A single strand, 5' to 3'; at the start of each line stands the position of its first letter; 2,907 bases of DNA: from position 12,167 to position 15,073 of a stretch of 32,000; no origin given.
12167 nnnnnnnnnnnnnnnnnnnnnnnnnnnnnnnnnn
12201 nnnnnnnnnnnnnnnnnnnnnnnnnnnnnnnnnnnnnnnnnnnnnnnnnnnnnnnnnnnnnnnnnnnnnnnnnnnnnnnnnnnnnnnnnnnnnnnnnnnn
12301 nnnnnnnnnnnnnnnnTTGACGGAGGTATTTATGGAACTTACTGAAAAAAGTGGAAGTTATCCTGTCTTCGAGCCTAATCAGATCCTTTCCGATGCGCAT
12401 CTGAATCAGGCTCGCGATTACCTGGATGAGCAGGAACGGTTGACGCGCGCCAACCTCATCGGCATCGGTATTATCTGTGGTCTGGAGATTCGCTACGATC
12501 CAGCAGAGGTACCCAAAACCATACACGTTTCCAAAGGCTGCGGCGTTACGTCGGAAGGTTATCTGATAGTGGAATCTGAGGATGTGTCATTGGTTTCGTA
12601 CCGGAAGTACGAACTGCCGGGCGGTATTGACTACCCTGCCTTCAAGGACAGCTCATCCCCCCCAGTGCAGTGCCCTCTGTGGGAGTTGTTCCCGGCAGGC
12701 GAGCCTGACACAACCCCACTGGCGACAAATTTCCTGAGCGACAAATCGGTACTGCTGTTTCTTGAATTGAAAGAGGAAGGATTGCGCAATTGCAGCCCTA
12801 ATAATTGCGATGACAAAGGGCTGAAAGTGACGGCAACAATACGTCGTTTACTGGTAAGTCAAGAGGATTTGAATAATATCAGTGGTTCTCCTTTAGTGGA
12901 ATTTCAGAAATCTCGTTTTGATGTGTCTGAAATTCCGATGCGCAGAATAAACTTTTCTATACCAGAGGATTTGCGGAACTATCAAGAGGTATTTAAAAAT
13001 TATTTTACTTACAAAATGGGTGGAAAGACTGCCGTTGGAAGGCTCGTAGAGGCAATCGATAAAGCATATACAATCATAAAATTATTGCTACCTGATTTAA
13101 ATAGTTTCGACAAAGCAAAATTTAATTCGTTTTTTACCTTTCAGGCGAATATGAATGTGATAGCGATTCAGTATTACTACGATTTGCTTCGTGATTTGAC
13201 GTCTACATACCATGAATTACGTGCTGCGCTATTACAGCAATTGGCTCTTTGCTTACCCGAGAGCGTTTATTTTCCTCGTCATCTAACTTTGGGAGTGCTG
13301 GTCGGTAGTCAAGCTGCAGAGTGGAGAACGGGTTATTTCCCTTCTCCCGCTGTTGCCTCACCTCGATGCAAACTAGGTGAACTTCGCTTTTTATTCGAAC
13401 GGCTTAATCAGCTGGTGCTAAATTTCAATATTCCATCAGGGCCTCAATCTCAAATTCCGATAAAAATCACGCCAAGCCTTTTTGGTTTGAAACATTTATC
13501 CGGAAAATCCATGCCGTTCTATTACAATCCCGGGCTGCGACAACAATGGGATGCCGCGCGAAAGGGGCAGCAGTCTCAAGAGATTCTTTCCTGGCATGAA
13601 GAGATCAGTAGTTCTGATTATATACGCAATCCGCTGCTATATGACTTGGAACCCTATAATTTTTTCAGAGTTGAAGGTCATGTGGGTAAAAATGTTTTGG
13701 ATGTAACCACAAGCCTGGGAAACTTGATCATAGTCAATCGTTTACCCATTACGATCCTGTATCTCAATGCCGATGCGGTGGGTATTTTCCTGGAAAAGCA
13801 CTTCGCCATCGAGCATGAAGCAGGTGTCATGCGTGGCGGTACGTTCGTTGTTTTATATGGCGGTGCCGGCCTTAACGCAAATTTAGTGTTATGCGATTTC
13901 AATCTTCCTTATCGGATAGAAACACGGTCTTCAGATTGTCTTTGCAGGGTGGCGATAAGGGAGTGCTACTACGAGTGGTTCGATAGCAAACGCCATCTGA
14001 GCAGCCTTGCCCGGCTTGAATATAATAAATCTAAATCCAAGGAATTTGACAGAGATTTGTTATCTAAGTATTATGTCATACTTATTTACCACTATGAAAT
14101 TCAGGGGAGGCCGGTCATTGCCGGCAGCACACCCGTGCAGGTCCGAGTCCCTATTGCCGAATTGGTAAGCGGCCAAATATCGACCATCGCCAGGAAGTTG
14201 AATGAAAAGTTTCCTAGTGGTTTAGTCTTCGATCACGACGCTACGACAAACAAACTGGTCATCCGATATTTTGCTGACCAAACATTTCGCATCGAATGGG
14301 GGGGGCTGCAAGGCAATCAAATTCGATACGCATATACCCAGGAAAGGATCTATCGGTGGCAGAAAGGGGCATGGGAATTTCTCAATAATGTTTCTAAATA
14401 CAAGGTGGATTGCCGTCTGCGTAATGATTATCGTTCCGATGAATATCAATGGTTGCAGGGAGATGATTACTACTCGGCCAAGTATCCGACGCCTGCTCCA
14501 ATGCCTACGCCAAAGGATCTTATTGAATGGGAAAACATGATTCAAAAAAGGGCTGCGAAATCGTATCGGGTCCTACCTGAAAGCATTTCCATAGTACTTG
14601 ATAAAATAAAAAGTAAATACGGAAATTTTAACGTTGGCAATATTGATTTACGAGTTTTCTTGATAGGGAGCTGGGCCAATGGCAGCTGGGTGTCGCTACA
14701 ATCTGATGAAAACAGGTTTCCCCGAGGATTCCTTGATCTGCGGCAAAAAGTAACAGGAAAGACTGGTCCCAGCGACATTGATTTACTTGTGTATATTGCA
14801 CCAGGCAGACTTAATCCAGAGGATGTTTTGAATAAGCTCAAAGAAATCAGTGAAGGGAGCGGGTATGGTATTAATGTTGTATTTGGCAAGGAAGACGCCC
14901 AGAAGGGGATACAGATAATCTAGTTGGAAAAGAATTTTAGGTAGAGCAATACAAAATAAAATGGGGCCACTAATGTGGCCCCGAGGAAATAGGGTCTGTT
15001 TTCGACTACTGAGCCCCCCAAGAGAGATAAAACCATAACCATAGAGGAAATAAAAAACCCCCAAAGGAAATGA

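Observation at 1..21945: Extracellular contractile injection system (eCIS, Afp/PVC-type) core in two transcription units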

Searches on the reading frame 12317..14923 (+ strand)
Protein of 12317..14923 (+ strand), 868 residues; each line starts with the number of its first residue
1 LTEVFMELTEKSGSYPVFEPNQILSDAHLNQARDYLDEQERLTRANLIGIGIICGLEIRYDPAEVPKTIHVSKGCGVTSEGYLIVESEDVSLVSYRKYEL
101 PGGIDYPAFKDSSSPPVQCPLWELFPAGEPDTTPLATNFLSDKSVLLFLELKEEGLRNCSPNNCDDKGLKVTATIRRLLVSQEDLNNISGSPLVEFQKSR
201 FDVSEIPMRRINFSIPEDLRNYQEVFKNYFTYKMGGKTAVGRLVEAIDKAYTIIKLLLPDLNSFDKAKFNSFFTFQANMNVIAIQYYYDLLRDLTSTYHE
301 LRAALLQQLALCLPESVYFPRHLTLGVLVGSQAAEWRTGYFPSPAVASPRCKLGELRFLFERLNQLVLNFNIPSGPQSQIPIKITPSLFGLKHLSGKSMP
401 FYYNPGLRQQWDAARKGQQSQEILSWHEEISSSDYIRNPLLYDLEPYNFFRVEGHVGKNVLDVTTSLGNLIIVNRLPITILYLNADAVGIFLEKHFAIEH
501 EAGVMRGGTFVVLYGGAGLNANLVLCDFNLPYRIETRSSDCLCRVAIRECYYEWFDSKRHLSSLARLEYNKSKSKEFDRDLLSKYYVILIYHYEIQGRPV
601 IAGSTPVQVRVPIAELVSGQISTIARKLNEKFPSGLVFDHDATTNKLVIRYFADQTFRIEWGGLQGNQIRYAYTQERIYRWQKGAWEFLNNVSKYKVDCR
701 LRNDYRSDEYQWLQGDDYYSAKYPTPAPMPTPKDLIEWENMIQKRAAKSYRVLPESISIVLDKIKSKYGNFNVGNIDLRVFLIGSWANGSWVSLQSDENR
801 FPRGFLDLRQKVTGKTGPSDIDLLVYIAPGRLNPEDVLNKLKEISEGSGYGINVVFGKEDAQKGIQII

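Call 5: search_protein_families(library=pfam, proteins=[window:12317-14923:+], max_evalue=0.01)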
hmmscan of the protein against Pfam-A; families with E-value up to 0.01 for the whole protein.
window:12317-14923:+ (868 aa): 0 families

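Call 13: search_solved_structures(query=window:12317-14923:+, max_evalue=0.1)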
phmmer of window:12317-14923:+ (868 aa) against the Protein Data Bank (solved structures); distinct sequences matched with E-value up to 0.1: 2.
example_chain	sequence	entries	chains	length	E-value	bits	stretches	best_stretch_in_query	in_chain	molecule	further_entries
7b5h_AA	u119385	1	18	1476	9.2e-44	152.7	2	13-231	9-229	All3314 protein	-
9wt0_a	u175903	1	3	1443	2.6e-43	151.3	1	13-472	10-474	PKD domain-containing protein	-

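Call 31: search_protein_families(library=ncbifam, proteins=[window:12332-14923:+], max_evalue=0.01)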
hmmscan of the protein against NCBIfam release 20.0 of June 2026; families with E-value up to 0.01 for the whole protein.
window:12332-14923:+ (863 aa): 0 families

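Call 77: search_protein_families(library=phrogs, proteins=[window:12332-14923:+], max_evalue=0.001)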
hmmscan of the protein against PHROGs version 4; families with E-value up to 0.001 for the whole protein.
window:12332-14923:+ (863 aa): 0 families

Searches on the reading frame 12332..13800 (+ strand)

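Call 41: search_protein_families(library=pfam, proteins=[window:12332-13800:+], max_evalue=10)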
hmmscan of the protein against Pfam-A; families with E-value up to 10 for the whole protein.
window:12332-13800:+ (489 aa): 1 family
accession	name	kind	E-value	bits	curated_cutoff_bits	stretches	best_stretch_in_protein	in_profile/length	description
PF18730.6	HEPN_Cthe2314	-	0.13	12.7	27.1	1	221-290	40-106/174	Cthe_2314-like HEPN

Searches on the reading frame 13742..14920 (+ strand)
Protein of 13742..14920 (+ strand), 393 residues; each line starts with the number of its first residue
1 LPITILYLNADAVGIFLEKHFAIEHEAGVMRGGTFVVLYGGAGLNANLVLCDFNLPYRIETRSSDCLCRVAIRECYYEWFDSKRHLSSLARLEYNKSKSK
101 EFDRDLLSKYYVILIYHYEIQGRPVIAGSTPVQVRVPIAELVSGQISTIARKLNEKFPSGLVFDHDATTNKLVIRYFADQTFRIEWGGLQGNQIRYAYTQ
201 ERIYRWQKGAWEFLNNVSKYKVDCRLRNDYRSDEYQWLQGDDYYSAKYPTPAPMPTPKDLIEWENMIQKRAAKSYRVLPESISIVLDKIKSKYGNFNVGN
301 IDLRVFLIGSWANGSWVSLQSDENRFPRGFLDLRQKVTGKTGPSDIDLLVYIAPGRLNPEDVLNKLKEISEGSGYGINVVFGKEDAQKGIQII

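Call 41: search_protein_families(library=pfam, proteins=[window:13742-14920:+], max_evalue=10)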
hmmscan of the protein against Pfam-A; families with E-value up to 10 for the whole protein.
seq(393 aa): 2 families
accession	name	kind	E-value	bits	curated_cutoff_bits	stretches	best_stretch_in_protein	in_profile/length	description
PF07924.16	NuiA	-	0.029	15.1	22.1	1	262-319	70-123/130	Nuclease A inhibitor-like protein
PF01909.29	NTP_transf_2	-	0.14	13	21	1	342-371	31-59/93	Nucleotidyltransferase domain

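Call 58: find_homologous_proteins(query=window:13769-14920:+, max_evalue=0.001)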
Query window:13769-14920:+ (384 aa): 6 proteins with E <= 0.001 among 2961 candidates.
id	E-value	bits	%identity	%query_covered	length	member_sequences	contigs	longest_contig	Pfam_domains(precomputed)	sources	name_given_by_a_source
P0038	4.8e-94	334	61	66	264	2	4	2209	-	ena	-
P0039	2.7e-78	282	51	70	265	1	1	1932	-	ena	-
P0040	2.4e-70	256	39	90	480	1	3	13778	-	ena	-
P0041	1.1e-66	244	39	90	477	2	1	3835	-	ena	-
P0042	2.9e-60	222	37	99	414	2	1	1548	-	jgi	-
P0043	3.5e-33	133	37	60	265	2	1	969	-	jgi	jgi:hypothetical protein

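Call 59: find_encoding_contigs(protein=P0040, flank=10000, max_places=3)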
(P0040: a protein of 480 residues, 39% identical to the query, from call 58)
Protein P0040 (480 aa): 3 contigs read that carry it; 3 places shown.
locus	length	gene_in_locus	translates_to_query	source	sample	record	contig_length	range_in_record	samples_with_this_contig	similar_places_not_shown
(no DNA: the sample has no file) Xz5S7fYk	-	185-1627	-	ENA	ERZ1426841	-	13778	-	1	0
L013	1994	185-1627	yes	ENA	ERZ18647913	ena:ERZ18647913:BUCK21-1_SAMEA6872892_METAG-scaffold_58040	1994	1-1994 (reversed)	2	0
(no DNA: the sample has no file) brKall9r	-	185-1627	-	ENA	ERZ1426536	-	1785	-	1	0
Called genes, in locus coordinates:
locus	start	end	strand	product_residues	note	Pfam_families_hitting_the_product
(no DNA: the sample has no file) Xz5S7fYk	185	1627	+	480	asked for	-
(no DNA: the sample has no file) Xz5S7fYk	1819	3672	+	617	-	PF19268:CIS_TMP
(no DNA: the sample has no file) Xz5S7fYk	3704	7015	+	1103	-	PF13699:eCIS_core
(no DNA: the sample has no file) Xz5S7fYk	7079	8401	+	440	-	PF00004:AAA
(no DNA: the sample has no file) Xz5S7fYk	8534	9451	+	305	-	PF25973:BSH_CzcB (weak), PF25994:HH_AprE (weak)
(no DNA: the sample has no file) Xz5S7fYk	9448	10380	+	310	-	PF00005:ABC_tran, PF13304:AAA_21 (weak)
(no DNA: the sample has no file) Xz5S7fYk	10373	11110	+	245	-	PF00005:ABC_tran, PF13304:AAA_21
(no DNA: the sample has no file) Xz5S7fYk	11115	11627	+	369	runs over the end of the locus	PF12679:ABC2_membrane_2, PF12698:ABC2_membrane_3, PF01061:ABC2_membrane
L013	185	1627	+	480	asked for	-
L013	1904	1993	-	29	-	?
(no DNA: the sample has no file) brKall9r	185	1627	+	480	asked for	-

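Call 81: predict_structure(alignment_id=A2)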
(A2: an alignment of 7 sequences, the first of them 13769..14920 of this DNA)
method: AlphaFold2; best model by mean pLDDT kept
length: 384 residues; sequences in the alignment: 7
mean_pLDDT: 58.0   pTM: 0.44
mean pLDDT of the five models: 58.0, 56.8, 53.7, 49.6, 45.8
residues with pLDDT >= 90: 3; 70-90: 114; 50-70: 114; < 50: 153
segments of 3 or more residues with pLDDT < 50: 1-59, 82-86, 229-248, 286-291, 297-337, 374-384
pLDDT, mean of each block of 10 residues (from residue 1): 40 32 37 36 30 38 78 57 50 67 86 74 86 80 84 83 80 82 74 80 67 63 55 42 42 52 51 61 53 50 39 46 45 47 60 69 61 41 25
secondary structure, 60 per line:
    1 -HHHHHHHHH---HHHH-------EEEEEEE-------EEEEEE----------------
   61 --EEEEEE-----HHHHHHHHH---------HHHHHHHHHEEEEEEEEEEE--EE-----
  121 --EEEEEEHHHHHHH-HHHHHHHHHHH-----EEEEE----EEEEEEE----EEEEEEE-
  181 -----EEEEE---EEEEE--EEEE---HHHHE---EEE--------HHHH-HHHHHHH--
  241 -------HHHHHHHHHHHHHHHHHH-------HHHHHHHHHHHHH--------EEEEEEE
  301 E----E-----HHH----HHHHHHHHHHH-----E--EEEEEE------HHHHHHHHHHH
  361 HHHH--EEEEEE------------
elements in order: H2-10 H14-17 E25-31 E39-44 E63-68 H74-82 H92-100 E101-111 E123-128 H129-135 H137-147 E153-157 E162-168 E173-179 E186-190 E194-198 E201-204 H208-211 E216-218 H227-230 H232-238 H248-265 H273-285 E294-301 H319-329 E338-343 H350-364 E367-372

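Call 84: fold_search(model_id=the predicted structure, library=pdb)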
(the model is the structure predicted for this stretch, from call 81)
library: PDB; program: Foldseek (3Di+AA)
matches with E <= 10: 702; with E <= 0.001: 0
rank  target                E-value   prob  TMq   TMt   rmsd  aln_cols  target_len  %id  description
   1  7st3_I                3.3e-02  0.08  0.08  0.08  24.7       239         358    8  Consequences of HLA single chain trimer mutations on peptide presentation and binding affinity (released 2022-11-23)
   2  4pjx_A                1.2e-01  0.08  0.11  0.15  22.7       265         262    9  Structure of human MR1-Ac-6-FP in complex with human MAIT C-A11 TCR (released 2014-07-02)
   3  4lcw_A                1.3e-01  0.08  0.11  0.15  23.5       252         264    8  The structure of human MAIT TCR in complex with MR1-K43A-RL-6-Me-7OH (released 2013-10-02)
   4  7zt4_A                1.6e-01  0.08  0.11  0.15  23.3       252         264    8  Structure of E8 TCR in complex with human MR1 bound to 6FP (released 2023-06-28)
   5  9c9d_A                2.4e-01  0.07  0.11  0.14  23.4       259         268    8  Protein receptor (released 2025-08-27)
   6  5h94_A                2.7e-01  0.05  0.06  0.08  23.1       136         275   12  Crystal structure of Swine MHC CLASSI for 1.48 angstroms (released 2016-05-18)
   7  8w6l_A                2.7e-01  0.04  0.07  0.09  25.3       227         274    9  Crystal structure of the SLA-2*1001 allele and ASFV antigenic peptide at 2.2A resolution (released 2024-08-07)
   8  2ql8_B                2.8e-01  0.44  0.14  0.30   7.1       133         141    7  Crystal structure of a putative redox protein (lsei_0423) from lactobacillus casei atcc 334 at 1.50 A resolution (released 2007-07-24)
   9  7zt2_A                2.8e-01  0.06  0.11  0.15  23.2       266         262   10  Structure of E8 TCR in complex with human MR1 bound to 5-OP-RU (released 2023-06-28)
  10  6gl1_C                3.0e-01  0.05  0.10  0.13  22.3       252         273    8  HLA-E*01:03 in complex with the HIV epitope, RL9HIV (released 2018-08-08)
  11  7zt5_A                3.2e-01  0.06  0.11  0.14  23.6       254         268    9  Structure of E8 TCR in complex in human MR1 bound to 3FSA (released 2023-06-28)
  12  7em9_A                3.2e-01  0.04  0.06  0.07  22.9       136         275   13  Mooring Stone-Like Arg114 Pulls Diverse Bulged Peptides: First Insight into African Swine Fever Virus-Derived T Cell E (released 2021-12-08)
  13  3euj_A                3.2e-01  0.04  0.11  0.10  24.8       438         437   10  Crystal structure of MukE-MukF(residues 292-443)-MukB(head domain)-ATPgammaS complex, symmetric dimer (released 2009-01-20)
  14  3qq3_A                3.2e-01  0.02  0.07  0.08  25.7       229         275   12  Crystal structure of swine major histocompatibility complex class I SLA-1 0401 and identification of 2009 pandemic swi (released 2011-12-28)
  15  9kjx_A                3.4e-01  0.08  0.12  0.15  20.2       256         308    8  Cryo-EM structure of the Retron-Eco7 complex (state 1) (released 2025-11-12)
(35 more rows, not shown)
